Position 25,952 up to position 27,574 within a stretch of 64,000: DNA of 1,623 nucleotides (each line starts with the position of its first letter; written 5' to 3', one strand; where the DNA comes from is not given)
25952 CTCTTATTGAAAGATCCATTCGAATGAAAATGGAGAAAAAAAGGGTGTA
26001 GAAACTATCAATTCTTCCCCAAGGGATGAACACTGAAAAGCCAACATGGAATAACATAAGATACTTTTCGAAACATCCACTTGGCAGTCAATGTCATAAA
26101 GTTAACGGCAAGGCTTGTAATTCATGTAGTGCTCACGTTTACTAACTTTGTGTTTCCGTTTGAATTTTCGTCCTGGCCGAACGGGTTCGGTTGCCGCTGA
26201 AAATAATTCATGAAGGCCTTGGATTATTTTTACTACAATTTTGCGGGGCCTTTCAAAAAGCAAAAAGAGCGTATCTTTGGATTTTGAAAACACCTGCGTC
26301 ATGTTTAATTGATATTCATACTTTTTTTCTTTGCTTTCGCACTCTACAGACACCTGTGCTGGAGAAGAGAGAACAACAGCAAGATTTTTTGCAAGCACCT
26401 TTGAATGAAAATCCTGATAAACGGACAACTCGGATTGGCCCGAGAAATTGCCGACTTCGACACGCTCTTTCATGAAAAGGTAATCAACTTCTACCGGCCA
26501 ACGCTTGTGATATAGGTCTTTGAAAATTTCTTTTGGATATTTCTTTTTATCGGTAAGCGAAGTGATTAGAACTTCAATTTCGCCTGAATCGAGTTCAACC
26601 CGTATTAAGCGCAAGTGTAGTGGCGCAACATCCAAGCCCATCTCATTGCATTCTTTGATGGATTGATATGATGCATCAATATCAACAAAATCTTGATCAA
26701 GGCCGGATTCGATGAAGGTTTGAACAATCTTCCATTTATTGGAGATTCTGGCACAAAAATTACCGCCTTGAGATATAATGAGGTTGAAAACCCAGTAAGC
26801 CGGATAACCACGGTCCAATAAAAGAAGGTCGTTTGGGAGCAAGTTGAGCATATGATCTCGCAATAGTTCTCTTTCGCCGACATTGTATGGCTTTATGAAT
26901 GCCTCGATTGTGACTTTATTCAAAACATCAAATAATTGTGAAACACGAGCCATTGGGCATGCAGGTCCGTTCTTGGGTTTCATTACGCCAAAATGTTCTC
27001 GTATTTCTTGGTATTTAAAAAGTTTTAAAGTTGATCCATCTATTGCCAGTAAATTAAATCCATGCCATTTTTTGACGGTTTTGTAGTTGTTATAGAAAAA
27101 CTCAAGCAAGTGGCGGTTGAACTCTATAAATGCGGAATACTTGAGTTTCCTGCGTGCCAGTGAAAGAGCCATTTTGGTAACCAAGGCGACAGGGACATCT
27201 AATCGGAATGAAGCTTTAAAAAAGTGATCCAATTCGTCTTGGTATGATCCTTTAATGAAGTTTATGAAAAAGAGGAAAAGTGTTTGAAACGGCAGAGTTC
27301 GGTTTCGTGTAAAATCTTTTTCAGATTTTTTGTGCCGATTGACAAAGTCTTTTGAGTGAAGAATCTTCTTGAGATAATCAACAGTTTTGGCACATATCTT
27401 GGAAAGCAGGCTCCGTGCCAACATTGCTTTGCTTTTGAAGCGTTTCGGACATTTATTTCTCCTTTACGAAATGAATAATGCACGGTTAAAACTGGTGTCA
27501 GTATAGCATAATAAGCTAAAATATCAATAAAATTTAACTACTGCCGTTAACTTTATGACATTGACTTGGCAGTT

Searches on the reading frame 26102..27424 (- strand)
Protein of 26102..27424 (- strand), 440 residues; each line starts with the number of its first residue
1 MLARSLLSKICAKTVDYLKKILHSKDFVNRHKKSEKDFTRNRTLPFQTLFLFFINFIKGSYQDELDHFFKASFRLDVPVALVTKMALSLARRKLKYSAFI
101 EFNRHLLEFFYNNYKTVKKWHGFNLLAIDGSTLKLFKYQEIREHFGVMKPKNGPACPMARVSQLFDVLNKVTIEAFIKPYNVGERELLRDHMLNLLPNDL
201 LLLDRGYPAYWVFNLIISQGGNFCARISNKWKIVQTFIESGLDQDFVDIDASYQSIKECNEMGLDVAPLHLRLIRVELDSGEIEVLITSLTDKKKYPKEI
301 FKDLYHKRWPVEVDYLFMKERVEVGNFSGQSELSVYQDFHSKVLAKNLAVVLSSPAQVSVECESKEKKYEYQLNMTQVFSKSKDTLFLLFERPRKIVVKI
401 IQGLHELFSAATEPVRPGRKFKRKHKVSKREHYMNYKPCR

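Call 57: search_protein_families(library=pfam, proteins=[window:26102-27424:-], max_evalue=0.0001)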
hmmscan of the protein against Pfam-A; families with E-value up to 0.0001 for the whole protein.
window:26102-27424:- (440 aa): 1 family
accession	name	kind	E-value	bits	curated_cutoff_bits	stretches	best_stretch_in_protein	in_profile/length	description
PF01609.27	DDE_Tnp_1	-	2.1e-09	37.9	23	1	123-347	4-199/200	Transposase DDE domain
